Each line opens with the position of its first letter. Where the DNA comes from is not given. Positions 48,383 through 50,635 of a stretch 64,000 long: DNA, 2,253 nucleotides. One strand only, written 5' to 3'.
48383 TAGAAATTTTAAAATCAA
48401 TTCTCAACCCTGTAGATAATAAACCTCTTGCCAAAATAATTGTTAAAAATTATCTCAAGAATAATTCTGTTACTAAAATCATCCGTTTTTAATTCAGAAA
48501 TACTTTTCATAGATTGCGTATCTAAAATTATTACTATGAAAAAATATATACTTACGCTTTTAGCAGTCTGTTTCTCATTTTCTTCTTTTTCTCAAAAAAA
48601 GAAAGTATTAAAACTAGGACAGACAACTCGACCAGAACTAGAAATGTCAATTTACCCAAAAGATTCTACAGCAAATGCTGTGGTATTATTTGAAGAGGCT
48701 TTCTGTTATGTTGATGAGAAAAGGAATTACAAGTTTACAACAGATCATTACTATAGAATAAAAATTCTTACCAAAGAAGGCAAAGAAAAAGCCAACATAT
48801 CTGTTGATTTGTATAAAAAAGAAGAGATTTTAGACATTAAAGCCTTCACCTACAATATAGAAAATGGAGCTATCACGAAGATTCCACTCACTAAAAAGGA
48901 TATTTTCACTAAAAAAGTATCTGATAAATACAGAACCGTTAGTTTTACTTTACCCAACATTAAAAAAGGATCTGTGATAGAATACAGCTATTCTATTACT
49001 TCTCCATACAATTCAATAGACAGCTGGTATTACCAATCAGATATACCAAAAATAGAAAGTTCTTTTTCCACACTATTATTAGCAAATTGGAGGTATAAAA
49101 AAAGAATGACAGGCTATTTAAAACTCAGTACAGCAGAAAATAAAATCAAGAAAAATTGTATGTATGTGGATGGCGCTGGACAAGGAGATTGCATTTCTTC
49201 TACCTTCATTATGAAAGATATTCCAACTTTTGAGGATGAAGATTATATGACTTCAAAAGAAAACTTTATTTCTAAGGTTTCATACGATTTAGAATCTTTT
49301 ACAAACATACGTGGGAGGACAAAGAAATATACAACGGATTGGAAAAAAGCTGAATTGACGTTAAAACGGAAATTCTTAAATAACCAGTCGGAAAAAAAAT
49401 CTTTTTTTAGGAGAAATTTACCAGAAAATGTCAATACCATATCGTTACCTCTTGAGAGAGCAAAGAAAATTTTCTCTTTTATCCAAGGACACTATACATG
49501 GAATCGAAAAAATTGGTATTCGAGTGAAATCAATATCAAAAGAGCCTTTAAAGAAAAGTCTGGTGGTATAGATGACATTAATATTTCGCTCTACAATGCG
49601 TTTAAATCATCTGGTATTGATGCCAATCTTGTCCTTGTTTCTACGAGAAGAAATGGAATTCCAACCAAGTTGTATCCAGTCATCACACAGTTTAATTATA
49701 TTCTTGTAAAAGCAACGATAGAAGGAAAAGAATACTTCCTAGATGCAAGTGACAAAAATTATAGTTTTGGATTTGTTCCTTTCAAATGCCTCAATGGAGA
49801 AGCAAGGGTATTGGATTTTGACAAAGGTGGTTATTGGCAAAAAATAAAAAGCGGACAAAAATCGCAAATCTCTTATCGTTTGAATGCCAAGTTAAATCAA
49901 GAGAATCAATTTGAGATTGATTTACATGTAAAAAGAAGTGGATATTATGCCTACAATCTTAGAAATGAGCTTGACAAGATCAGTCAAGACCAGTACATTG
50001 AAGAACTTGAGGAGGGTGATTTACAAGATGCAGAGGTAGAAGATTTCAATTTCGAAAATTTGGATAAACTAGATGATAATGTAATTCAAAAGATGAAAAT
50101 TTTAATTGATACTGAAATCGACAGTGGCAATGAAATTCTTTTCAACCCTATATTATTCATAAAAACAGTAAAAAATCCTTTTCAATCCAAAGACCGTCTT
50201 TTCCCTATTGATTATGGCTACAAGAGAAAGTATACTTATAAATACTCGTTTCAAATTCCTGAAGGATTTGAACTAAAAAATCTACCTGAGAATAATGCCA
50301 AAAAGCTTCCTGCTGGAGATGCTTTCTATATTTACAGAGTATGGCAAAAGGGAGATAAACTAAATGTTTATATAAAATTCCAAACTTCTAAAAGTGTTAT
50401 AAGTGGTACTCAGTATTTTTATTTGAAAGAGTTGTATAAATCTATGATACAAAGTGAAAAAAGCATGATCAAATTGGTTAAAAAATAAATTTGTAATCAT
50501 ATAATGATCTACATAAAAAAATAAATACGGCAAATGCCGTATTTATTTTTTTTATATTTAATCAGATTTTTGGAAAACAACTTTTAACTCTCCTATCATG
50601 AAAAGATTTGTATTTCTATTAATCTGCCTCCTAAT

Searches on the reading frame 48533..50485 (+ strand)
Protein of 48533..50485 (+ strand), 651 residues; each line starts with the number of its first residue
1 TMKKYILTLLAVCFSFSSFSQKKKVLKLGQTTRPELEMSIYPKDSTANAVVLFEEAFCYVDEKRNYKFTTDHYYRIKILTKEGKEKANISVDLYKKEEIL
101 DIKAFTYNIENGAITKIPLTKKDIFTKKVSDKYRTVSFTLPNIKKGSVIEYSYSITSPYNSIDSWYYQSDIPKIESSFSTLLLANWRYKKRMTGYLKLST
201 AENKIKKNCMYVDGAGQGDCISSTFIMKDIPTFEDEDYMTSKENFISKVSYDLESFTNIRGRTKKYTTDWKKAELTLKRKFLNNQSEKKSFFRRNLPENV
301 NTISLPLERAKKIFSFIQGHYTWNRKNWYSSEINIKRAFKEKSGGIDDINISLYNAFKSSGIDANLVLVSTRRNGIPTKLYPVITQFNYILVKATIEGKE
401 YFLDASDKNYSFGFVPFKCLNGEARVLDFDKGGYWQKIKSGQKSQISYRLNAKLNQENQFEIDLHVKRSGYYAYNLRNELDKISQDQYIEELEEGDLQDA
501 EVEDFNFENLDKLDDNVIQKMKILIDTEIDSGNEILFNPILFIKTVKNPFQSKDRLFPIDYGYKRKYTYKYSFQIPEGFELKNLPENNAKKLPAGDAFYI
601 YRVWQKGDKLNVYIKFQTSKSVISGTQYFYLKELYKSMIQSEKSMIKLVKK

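Call 3: search_protein_families(library=pfam, proteins=[window:48533-50485:+], max_evalue=0.1)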
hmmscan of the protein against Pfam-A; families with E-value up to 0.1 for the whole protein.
window:48533-50485:+ (651 aa): 4 families
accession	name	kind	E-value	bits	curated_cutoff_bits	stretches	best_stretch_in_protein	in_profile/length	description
PF12969.12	DUF3857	-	1.4e-09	38.7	24.6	1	66-168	3-112/170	Domain of Unknown Function with PDB structure (DUF3857)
PF12970.12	DUF3858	-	0.00063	20.3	27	1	563-640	33-108/116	Domain of Unknown Function with PDB structure (DUF3858)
PF01841.26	Transglut_core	-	0.0055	17.4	23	1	301-374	9-82/108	Transglutaminase-like superfamily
PF11698.14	V-ATPase_H_C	-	0.041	14.5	27.2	0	484-527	4-50/117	V-ATPase subunit H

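Call 4: search_protein_families(library=ncbifam, proteins=[window:48533-50485:+], max_evalue=0.1)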
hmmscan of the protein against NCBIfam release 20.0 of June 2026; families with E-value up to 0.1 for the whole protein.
window:48533-50485:+ (651 aa): 0 families

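Call 53: search_protein_families(library=padloc, proteins=[window:48533-50485:+], max_evalue=0.01)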
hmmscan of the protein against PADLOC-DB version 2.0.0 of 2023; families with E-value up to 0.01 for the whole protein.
window:48533-50485:+ (651 aa): 0 families
